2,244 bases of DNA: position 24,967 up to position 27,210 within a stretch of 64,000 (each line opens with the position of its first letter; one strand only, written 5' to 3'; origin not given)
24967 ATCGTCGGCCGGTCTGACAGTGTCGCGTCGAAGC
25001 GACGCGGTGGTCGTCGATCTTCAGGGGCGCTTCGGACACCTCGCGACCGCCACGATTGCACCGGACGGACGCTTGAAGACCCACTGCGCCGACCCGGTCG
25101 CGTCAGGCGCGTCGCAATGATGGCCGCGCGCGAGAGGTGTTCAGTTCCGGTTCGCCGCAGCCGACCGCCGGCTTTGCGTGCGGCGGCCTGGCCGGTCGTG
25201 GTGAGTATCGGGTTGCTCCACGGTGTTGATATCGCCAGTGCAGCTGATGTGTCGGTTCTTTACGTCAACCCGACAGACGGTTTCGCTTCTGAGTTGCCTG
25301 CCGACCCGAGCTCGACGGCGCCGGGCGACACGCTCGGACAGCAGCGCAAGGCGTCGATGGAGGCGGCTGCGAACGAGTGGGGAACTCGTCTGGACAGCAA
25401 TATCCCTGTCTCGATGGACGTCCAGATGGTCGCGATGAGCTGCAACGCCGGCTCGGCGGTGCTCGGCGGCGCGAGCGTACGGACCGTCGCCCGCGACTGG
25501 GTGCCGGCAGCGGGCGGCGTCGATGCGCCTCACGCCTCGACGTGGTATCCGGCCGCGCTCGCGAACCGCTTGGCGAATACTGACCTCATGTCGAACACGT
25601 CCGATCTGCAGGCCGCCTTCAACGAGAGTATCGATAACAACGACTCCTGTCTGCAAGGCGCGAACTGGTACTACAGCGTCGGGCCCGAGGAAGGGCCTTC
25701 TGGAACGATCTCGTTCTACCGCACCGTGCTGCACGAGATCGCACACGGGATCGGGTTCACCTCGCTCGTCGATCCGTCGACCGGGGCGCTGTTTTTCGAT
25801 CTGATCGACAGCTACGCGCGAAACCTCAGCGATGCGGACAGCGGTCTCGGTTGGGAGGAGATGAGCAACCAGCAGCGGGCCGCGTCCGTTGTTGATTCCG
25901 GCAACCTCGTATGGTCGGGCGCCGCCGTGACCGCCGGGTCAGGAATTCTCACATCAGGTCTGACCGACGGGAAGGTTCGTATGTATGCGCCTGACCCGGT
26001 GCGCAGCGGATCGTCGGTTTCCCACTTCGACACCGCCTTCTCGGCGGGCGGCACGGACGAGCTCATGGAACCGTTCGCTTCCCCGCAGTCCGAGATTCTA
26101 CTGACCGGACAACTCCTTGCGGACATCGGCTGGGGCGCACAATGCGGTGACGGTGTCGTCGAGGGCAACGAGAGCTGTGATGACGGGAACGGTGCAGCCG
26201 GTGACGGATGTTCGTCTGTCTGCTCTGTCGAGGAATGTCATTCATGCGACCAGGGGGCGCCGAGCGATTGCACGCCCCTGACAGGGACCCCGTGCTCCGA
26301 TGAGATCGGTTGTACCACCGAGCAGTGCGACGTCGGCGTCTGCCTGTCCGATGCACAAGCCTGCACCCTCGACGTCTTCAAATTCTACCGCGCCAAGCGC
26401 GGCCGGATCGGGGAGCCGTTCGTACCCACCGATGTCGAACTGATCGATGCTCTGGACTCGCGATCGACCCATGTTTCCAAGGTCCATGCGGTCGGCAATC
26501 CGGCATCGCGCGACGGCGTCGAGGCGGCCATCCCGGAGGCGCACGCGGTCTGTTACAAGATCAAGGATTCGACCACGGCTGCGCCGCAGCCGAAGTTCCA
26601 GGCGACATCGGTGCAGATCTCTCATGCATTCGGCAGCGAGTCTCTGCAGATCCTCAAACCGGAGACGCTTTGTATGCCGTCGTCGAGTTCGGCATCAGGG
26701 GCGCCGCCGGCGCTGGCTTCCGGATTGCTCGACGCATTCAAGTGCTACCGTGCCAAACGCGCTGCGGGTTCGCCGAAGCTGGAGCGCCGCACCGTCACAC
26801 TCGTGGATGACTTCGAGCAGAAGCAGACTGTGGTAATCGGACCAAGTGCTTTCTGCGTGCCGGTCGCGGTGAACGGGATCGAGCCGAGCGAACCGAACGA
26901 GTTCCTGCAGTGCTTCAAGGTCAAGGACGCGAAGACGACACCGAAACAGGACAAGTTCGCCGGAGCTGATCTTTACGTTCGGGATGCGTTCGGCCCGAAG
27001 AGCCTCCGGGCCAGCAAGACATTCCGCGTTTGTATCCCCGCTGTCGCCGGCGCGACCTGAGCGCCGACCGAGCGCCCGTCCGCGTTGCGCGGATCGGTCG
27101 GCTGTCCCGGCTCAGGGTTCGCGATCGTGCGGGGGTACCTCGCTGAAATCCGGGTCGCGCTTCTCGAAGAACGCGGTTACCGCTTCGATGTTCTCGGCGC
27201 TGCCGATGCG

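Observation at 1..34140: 34-kb perfect zero-loop palindrome: 17-kb arm present twice in mirror image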

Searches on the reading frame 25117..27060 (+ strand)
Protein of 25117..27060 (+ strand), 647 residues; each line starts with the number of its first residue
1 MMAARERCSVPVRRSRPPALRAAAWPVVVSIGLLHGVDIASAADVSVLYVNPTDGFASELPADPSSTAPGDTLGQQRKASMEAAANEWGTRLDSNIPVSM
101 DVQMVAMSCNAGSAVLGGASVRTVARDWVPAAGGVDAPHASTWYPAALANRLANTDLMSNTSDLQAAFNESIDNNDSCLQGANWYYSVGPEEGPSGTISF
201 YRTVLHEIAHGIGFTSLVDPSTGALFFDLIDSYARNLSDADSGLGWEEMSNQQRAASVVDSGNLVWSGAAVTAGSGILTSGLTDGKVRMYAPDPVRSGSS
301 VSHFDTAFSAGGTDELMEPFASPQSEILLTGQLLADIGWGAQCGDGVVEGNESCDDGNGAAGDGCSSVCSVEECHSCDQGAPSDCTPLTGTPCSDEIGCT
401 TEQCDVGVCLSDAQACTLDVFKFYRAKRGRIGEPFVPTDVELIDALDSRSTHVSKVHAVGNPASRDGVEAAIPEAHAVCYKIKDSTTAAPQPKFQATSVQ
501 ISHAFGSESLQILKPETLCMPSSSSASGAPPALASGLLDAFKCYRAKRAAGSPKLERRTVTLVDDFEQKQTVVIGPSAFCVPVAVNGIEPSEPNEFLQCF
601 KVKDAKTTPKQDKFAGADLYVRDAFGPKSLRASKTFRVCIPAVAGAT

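Call 8: search_protein_families(library=pfam, proteins=[window:25117-27060:+])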
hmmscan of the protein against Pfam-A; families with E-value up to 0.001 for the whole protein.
window:25117-27060:+ (647 aa): 2 families
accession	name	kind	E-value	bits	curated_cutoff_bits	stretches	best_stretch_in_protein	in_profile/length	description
PF24247.1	DUF7450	-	3.1e-09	37.2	27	1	493-640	13-150/151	Repeat of unknown function (DUF7450)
PF13948.11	DUF4215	-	1.6e-05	25.6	27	1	342-369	20-46/47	Domain of unknown function (DUF4215)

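Call 50: find_encoding_contigs(protein=window:25117-27060:+, flank=10000, max_places=10)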
Protein window:25117-27060:+ (647 aa): 4 contigs read that carry it; 4 places shown.
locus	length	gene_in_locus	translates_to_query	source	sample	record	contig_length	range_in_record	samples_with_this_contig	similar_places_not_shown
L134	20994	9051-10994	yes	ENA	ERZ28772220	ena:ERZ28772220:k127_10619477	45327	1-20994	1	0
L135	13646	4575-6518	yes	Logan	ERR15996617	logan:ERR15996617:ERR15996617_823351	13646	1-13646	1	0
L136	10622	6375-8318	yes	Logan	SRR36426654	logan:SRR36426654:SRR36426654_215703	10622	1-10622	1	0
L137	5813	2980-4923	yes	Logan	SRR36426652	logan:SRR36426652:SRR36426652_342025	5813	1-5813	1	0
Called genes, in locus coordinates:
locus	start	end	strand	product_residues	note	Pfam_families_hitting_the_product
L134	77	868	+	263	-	PF00106:adh_short, PF08659:KR, PF13561:adh_short_C2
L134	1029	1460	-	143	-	PF00839:Cys_rich_FGFR (weak)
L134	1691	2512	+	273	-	PF00106:adh_short, PF01370:Epimerase, PF08659:KR, PF13561:adh_short_C2, PF08643:DUF1776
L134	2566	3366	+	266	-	PF13557:Phenol_MetA_deg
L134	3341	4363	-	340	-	PF00296:Bac_luciferase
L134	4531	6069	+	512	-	PF03007:WS_DGAT_cat, PF06974:WS_DGAT_C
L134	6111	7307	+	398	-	-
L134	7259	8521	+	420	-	PF00135:COesterase, PF20434:BD-FAE, PF07859:Abhydrolase_3, PF00326:Peptidase_S9 (weak)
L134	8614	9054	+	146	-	-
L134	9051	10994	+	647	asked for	PF13948:DUF4215 (weak), PF24247:DUF7450 (weak)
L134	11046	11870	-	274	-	PF00378:ECH_1, PF16113:ECH_2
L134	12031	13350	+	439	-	PF07044:DUF1329, PF17131:TP_0789-like (weak)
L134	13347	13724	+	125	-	PF07045:DUF1330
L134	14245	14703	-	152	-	PF01575:MaoC_dehydratas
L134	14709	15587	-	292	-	PF00106:adh_short, PF08659:KR (weak), PF23441:SDR (weak), PF01370:Epimerase (weak), PF13561:adh_short_C2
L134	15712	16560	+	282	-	PF00106:adh_short, PF08659:KR (weak), PF13561:adh_short_C2, PF23441:SDR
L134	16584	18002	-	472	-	PF00884:Sulfatase, PF01663:Phosphodiest, PF16347:SGSH_C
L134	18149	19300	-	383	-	PF02771:Acyl-CoA_dh_N, PF02770:Acyl-CoA_dh_M, PF00441:Acyl-CoA_dh_1, PF08028:Acyl-CoA_dh_2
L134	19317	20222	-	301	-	PF00106:adh_short, PF08659:KR, PF13561:adh_short_C2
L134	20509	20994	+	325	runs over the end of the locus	PF00069:Pkinase, PF07714:PK_Tyr_Ser-Thr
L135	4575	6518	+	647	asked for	PF13948:DUF4215 (weak), PF24247:DUF7450 (weak)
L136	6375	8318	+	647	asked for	PF13948:DUF4215 (weak), PF24247:DUF7450 (weak)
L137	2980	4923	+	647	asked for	PF13948:DUF4215 (weak), PF24247:DUF7450 (weak)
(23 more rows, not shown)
